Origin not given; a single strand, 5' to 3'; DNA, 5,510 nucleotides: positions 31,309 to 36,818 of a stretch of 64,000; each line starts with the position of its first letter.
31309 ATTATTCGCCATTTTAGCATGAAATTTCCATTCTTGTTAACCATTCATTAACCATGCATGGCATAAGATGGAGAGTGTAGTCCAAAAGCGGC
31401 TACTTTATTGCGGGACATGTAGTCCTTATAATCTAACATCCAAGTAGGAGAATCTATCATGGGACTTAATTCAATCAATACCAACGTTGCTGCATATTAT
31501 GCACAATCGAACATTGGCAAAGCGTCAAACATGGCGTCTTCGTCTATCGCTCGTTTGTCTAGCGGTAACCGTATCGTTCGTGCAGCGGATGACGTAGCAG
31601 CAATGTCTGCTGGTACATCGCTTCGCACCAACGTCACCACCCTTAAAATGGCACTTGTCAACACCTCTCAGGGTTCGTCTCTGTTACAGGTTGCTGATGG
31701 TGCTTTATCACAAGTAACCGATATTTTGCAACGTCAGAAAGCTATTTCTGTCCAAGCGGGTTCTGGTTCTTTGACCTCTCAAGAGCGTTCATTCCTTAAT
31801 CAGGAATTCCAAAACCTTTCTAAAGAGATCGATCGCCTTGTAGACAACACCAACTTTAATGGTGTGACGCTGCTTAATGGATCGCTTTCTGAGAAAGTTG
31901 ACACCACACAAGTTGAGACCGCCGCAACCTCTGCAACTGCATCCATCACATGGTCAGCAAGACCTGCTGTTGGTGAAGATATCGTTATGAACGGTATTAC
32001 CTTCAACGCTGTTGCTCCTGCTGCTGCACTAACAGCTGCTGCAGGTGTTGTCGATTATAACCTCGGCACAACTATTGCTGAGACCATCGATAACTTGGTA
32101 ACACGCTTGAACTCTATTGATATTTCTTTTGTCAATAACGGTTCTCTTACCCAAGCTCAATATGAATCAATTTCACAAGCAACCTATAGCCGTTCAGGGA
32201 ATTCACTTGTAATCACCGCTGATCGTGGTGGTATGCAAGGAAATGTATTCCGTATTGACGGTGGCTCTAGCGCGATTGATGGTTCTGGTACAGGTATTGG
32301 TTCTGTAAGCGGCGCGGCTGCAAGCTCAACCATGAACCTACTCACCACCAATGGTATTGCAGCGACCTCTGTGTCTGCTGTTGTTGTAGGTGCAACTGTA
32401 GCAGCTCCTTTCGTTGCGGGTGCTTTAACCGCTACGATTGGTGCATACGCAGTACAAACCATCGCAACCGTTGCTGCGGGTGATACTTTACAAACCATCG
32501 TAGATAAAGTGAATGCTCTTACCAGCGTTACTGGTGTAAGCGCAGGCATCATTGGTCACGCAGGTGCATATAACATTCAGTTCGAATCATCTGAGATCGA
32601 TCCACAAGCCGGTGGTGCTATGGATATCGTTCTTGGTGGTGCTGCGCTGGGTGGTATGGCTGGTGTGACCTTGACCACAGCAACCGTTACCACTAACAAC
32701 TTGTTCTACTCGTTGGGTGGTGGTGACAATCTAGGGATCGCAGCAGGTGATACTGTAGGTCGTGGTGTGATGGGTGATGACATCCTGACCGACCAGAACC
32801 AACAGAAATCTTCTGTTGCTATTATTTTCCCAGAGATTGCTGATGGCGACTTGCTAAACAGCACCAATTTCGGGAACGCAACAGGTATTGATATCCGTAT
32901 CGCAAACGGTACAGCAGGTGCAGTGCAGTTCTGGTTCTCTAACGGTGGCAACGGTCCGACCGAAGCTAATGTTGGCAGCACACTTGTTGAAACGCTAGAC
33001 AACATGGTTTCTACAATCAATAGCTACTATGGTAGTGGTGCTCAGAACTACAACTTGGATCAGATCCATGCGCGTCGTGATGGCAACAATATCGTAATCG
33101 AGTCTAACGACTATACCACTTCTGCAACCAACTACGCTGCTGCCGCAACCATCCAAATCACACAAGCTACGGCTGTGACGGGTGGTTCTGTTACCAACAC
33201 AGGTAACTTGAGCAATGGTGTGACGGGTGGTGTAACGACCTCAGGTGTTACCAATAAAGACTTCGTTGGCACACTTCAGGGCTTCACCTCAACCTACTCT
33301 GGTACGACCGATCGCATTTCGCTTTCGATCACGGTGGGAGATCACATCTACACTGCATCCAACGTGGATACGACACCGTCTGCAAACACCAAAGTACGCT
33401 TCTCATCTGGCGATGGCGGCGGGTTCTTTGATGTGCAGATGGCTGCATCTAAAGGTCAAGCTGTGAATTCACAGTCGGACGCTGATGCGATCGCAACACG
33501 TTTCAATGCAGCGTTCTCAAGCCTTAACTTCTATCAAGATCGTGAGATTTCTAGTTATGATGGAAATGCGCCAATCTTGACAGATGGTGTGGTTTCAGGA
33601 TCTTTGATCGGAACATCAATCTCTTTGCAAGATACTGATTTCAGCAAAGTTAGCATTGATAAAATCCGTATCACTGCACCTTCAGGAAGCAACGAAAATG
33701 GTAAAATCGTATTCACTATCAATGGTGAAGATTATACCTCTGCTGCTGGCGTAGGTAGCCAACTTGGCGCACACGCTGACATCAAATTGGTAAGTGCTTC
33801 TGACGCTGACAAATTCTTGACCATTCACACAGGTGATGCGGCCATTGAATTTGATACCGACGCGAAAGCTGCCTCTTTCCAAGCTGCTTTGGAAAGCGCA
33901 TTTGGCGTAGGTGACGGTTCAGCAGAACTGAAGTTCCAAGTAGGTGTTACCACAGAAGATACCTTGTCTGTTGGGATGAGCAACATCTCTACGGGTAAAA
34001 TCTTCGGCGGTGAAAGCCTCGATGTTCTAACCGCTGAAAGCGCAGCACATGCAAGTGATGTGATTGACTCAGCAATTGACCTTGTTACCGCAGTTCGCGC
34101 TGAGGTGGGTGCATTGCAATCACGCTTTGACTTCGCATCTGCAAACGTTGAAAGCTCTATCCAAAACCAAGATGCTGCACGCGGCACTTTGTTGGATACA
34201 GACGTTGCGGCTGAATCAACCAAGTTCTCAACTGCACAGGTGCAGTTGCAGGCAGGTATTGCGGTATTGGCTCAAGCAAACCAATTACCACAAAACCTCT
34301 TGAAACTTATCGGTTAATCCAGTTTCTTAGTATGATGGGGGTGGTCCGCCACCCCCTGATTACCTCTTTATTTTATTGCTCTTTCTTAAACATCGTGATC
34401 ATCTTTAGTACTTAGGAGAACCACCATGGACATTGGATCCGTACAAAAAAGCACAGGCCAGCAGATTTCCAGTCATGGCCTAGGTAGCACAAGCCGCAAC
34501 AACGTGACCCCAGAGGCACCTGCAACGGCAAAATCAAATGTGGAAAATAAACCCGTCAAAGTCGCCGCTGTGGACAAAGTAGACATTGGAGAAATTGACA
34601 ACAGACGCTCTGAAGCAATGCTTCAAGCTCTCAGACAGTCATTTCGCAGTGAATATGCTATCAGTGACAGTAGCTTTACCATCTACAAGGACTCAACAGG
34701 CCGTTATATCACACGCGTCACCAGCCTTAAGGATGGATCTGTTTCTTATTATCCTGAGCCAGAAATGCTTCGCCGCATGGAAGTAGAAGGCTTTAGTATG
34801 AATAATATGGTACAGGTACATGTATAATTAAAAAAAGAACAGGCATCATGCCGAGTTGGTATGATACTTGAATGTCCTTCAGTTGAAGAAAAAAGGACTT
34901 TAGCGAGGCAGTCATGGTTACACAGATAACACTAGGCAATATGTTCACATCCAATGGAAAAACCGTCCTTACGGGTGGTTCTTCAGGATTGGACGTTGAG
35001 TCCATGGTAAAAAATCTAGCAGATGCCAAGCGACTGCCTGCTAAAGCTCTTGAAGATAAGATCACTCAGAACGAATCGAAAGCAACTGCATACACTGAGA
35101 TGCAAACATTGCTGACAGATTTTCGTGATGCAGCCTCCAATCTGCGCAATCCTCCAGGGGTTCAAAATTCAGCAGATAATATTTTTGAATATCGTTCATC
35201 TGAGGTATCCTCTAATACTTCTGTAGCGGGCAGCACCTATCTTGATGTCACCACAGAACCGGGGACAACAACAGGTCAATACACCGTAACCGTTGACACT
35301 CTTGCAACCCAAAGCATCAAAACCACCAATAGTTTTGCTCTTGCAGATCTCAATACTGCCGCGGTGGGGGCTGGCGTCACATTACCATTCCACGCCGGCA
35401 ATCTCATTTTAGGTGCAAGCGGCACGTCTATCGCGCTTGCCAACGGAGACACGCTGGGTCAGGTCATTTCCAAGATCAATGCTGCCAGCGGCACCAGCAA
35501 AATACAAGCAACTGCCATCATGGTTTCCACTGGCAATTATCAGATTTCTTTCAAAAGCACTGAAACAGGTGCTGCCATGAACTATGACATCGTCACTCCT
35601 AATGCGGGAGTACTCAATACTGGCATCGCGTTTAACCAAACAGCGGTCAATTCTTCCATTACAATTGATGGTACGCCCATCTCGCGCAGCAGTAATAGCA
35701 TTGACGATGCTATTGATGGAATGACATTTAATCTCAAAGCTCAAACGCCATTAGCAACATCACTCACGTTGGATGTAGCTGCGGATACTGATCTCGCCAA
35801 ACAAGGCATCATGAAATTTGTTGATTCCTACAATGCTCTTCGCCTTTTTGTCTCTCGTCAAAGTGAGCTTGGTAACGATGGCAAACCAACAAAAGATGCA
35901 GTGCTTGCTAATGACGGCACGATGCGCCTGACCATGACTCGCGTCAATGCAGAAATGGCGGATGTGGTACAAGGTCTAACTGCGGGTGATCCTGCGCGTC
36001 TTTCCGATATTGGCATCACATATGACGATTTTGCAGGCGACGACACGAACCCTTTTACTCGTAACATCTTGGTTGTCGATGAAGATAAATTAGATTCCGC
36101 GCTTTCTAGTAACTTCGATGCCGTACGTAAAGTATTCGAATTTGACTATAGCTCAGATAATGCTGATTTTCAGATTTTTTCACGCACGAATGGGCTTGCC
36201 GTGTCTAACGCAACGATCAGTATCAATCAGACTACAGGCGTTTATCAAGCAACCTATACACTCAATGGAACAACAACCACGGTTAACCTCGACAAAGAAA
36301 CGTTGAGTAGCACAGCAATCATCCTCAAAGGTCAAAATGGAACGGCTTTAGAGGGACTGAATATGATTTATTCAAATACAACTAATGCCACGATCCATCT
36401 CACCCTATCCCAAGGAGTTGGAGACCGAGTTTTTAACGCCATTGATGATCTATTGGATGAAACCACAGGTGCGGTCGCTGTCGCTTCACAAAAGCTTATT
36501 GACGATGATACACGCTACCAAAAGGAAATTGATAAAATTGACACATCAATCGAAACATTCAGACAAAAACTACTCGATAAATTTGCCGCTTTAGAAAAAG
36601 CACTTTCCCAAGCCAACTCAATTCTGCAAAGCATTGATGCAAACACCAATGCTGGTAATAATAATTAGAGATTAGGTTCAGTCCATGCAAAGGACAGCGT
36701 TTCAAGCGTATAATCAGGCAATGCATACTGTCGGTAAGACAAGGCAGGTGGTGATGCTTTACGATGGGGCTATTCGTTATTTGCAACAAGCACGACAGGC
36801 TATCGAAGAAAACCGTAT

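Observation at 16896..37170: All surface-exposed flagellar axial proteins are enlarged together in one cluster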

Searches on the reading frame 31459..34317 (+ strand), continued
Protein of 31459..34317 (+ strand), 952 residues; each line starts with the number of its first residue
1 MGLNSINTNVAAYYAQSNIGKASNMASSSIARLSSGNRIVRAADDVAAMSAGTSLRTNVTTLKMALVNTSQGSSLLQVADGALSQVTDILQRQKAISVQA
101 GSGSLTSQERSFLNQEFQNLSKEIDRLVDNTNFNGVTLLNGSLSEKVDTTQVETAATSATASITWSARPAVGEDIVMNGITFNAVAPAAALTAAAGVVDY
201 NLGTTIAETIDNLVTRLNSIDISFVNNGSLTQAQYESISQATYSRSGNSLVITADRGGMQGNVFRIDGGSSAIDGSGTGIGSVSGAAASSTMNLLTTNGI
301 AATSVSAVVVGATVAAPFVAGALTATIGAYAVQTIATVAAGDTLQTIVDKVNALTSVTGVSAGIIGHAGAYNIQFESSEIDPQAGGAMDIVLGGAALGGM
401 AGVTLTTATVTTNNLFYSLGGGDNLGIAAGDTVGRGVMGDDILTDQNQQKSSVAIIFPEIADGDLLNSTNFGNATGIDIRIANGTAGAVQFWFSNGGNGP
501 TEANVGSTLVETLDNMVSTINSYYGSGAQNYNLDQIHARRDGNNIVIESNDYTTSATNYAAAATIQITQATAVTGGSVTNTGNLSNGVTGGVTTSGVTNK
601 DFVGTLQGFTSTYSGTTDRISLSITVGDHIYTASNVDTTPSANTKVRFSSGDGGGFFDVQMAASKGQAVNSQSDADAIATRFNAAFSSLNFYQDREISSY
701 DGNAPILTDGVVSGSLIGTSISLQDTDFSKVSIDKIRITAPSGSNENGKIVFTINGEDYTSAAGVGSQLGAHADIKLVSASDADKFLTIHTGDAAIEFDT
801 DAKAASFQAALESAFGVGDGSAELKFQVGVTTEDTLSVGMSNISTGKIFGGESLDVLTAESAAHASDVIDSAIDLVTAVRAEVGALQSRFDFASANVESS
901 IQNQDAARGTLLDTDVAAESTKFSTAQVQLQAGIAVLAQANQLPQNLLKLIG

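Call 47: fold_search(model_id=the predicted structure, library=pdb)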
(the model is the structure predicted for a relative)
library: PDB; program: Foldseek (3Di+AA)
matches with E <= 10: 176; with E <= 0.001: 63
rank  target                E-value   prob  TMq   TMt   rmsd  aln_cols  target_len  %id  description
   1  9au6_A                2.1e-17  1.00  0.25  0.30  35.8      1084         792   15  Cryo-EM of Geovibrio thiophilus flagellum (released 2024-11-13)
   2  9n59_A                5.9e-11  1.00  0.21  0.34  39.0       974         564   16  CryoEM structure of the Azotobacter vinelandii flagellar filament (released 2025-07-16)
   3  7sn4_W                1.1e-10  1.00  0.22  0.34  32.9       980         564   15  Cryo-EM structure of the enterohemorrhagic E. coli O157:H7 flagellar filament (released 2022-03-16)
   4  9ygu_A7               1.7e-10  1.00  0.22  0.40  25.5       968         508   13  Flagella filament structure in H. pylori composed of flagellin FlaA (released 2026-02-25)
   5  7sn4_A                1.7e-10  1.00  0.21  0.34  35.3       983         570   14  Cryo-EM structure of the enterohemorrhagic E. coli O157:H7 flagellar filament (released 2022-03-16)
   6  8sug_A                5.0e-10  1.00  0.22  0.40  25.7       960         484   15  Cryo-EM structure of the wild type P. aeruginosa flagellar filament (released 2023-06-14)
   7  9yh1_A1               7.7e-10  1.00  0.23  0.40  26.6       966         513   14  Structure of flagellin FlaB filament in H. pylori (released 2026-02-25)
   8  6x80_A                4.8e-09  1.00  0.22  0.35  27.9      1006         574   13  Structure of the Campylobacter jejuni G508A Flagellar Filament (released 2020-07-08)
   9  7sn7_A                9.9e-09  1.00  0.22  0.36  29.3       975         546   15  Cryo-EM structure of the enteropathogenic E. coli O127:H6 flagellar filament (released 2022-03-16)
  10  7sqd_A                5.9e-08  1.00  0.21  0.34  37.8       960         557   14  Cryo-EM structure of the Achromobacter flagellar filament (released 2022-03-16)
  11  9gnz_Q                1.0e-07  1.00  0.21  0.39  29.5       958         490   14  Salmonella cap-filament complex (released 2025-04-09)
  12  9go6_f                1.2e-07  1.00  0.21  0.39  26.0       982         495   14  Salmonella hook-filament junction complex (released 2025-04-09)
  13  9gnz_N                1.4e-07  1.00  0.21  0.39  26.8       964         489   15  Salmonella cap-filament complex (released 2025-04-09)
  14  9atl_A                3.1e-07  1.00  0.13  0.31  25.8       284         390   22  Cryo-EM of Stenotrophomonas maltophilia flagellum (released 2024-11-13)
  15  9p7r_A1               3.5e-07  1.00  0.14  0.32  23.6       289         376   25  In situ structure of the sheathed FlaB flagellar filament in Vibrio cholerae (released 2025-09-24)
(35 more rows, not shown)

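Call 77: search_protein_families(library=phrogs, proteins=[window:31459-34317:+], max_evalue=0.01)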
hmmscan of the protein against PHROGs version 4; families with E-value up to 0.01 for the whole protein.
window:31459-34317:+ (952 aa): 1 family
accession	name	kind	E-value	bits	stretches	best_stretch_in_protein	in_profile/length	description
phrog_16088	-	unknown function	2.8e-21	77.3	2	563-951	171-509/510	-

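Call 78: find_encoding_contigs(protein=P0250, flank=7000, max_places=1)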
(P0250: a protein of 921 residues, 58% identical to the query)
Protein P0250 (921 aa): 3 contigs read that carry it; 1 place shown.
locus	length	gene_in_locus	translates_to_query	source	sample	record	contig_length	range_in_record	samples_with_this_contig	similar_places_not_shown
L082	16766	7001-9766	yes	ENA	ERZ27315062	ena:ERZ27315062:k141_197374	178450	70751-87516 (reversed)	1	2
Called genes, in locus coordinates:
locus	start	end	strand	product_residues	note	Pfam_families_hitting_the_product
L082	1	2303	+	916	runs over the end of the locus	PF00460:Flg_bb_rod (weak), PF22638:FlgK_D1, PF06429:Flg_bbr_C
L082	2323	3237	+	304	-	PF00669:Flagellin_N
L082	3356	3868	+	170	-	PF02623:FliW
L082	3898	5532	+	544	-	PF14559:TPR_19, PF13432:TPR_16 (weak), PF14559:TPR_19, PF13489:Methyltransf_23, PF08241:Methyltransf_11, PF08242:Methyltransf_12, PF13649:Methyltransf_25, PF13847:Methyltransf_31 (weak), +13 more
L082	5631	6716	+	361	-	PF27117:FliB_C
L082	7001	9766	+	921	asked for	PF00669:Flagellin_N, PF00700:Flagellin_C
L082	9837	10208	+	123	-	-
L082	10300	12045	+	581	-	PF02465:FliD_N, PF07196:Flagellin_IN, PF07195:FliD_C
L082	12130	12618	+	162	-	PF02561:FliS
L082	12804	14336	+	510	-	PF02120:Flg_hook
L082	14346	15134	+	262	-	PF03963:FlgD, PF13861:FLgD_tudor, PF13860:FlgD_ig (weak)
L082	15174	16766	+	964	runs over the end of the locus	PF00460:Flg_bb_rod, PF22692:LlgE_F_G_D1, PF07559:FlgE_D2, PF06429:Flg_bbr_C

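Call 79: find_encoding_contigs(protein=P0323, flank=7000, max_places=1)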
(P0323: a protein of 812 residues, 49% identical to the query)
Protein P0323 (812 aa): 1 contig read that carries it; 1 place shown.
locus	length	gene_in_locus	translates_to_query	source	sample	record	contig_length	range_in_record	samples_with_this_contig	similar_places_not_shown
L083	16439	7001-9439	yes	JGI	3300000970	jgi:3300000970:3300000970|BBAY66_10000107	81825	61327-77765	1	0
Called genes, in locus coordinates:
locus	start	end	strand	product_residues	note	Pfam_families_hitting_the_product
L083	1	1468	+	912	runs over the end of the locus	PF00460:Flg_bb_rod (weak), PF22638:FlgK_D1, PF06429:Flg_bbr_C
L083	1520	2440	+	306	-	PF00669:Flagellin_N (weak)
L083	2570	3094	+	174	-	PF02623:FliW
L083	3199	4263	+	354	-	PF27117:FliB_C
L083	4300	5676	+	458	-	-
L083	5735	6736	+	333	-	-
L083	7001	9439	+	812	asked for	PF00669:Flagellin_N, PF00700:Flagellin_C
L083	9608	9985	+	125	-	-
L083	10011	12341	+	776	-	PF02465:FliD_N, PF07196:Flagellin_IN (weak), PF17829:GH115_C, PF07195:FliD_C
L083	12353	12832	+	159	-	PF02561:FliS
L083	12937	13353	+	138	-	PF21157:DksA_N, PF01258:zf-dskA_traR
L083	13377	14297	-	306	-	PF06325:PrmA, PF05175:MTS, PF13649:Methyltransf_25, PF13847:Methyltransf_31 (weak)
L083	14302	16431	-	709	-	PF22745:Nlig-Ia, PF01653:DNA_ligase_aden, PF03120:OB_DNA_ligase, PF03119:DNA_ligase_ZBD, PF12826:HHH_2, PF00533:BRCT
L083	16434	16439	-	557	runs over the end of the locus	PF02463:SMC_N, PF13175:AAA_15 (faint), PF13476:AAA_23, PF13555:AAA_29 (weak), PF13304:AAA_21 (faint)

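Call 80: find_encoding_contigs(protein=P0359, flank=7000, max_places=1)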
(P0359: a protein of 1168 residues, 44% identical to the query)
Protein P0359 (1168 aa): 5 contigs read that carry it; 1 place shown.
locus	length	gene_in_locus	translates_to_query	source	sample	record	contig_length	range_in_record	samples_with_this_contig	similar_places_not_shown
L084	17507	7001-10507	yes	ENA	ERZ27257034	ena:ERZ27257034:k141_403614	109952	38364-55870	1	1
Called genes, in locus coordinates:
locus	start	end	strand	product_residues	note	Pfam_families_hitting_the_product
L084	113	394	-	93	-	PF02604:PhdYeFM_antitox (weak)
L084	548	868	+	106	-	PF10135:Rod-binding (weak)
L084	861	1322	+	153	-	-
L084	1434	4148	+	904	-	PF00460:Flg_bb_rod (weak), PF22638:FlgK_D1, PF06429:Flg_bbr_C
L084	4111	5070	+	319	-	PF00669:Flagellin_N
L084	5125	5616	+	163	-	PF02623:FliW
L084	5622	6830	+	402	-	PF27117:FliB_C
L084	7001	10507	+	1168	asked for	PF00669:Flagellin_N, PF07196:Flagellin_IN (faint), PF00700:Flagellin_C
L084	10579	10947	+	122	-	-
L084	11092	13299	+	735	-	PF02465:FliD_N, PF07196:Flagellin_IN (weak), PF07195:FliD_C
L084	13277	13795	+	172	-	PF02561:FliS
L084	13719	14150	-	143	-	-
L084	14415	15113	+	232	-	PF01144:CoA_trans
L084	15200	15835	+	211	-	PF01144:CoA_trans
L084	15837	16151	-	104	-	PF01381:HTH_3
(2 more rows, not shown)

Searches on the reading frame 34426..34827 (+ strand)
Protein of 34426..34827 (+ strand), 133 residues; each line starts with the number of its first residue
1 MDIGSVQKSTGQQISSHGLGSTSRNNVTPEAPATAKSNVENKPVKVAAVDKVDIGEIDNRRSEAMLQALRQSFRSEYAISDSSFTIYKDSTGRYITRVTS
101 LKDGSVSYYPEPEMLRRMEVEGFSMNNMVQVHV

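Call 4: search_protein_families(library=pfam, proteins=[window:34426-34827:+], max_evalue=0.01)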
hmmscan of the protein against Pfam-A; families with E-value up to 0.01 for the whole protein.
window:34426-34827:+ (133 aa): 0 families

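Call 6: search_protein_families(library=ncbifam, proteins=[window:34426-34827:+], max_evalue=0.01)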
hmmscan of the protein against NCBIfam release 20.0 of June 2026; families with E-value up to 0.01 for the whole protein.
window:34426-34827:+ (133 aa): 0 families

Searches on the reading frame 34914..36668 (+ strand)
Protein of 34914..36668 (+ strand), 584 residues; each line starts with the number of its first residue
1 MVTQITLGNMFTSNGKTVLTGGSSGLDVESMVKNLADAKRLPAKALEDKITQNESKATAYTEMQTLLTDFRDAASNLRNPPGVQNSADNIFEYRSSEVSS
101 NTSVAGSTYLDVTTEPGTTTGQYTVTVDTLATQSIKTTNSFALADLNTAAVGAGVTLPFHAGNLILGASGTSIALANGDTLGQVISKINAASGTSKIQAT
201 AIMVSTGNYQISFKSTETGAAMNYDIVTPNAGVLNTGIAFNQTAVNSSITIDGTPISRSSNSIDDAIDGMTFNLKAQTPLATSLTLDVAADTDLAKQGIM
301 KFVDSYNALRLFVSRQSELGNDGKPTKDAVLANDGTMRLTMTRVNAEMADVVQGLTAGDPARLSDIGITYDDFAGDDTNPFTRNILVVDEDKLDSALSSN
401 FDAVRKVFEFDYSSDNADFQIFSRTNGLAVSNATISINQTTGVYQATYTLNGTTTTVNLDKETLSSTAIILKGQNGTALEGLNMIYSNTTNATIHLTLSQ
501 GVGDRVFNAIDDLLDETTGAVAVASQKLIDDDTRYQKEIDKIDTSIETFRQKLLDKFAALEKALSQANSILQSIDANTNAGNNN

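Call 4: search_protein_families(library=pfam, proteins=[window:34914-36668:+], max_evalue=0.01)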
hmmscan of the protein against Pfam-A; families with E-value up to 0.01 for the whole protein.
window:34914-36668:+ (584 aa): 3 families
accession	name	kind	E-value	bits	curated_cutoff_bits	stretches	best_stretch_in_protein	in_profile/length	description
PF07195.17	FliD_C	-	1.1e-39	136.7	25.4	1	244-569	1-236/236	Flagellar hook-associated protein 2 C-terminus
PF02465.23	FliD_N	-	1.6e-17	64.3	24.8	1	24-133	1-96/97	Flagellar hook-associated protein 2 N-terminus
PF07196.18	Flagellin_IN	-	0.00021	21.8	22.7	1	169-216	9-54/55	Flagellin hook IN motif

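Call 6: search_protein_families(library=ncbifam, proteins=[window:34914-36668:+], max_evalue=0.01)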
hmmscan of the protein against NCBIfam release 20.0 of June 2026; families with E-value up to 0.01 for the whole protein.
window:34914-36668:+ (584 aa): 5 families
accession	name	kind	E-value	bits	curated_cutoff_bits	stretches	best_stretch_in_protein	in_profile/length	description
NF005955.1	PRK08032.1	equivalog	1.2e-31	110.3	387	1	21-454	8-425/465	flagellar filament capping protein FliD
NF005188.0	PRK06664.1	equivalog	1.4e-26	93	469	2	227-416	373-574/661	flagellar hook-associated protein FliD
NF005833.0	PRK07737.1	equivalog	1.1e-20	74.2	444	1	19-309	5-287/501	flagellar hook-associated protein 2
NF009400.1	PRK12765.1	equivalog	2.8e-18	65.8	448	2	242-420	250-408/596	flagellar filament capping protein FliD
NF006282.1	PRK08453.1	equivalog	1.1e-10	40.6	500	1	242-410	431-585/673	flagellar filament capping protein FliD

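Call 63: search_solved_structures(query=window:34914-36668:+, max_evalue=0.1)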
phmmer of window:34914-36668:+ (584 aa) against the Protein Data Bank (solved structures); distinct sequences matched with E-value up to 0.1: 3.
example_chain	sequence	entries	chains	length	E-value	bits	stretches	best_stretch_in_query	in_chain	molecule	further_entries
5fhy_A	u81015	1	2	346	6.6e-16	61.7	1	114-411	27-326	B-type flagellar hook-associated protein 2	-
5xlj_A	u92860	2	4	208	2.5e-07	33.4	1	109-279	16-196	Flagellar hook-associated protein 2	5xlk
6kty_A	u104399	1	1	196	0.016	17.6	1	109-279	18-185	Flagellar hook-associated protein 2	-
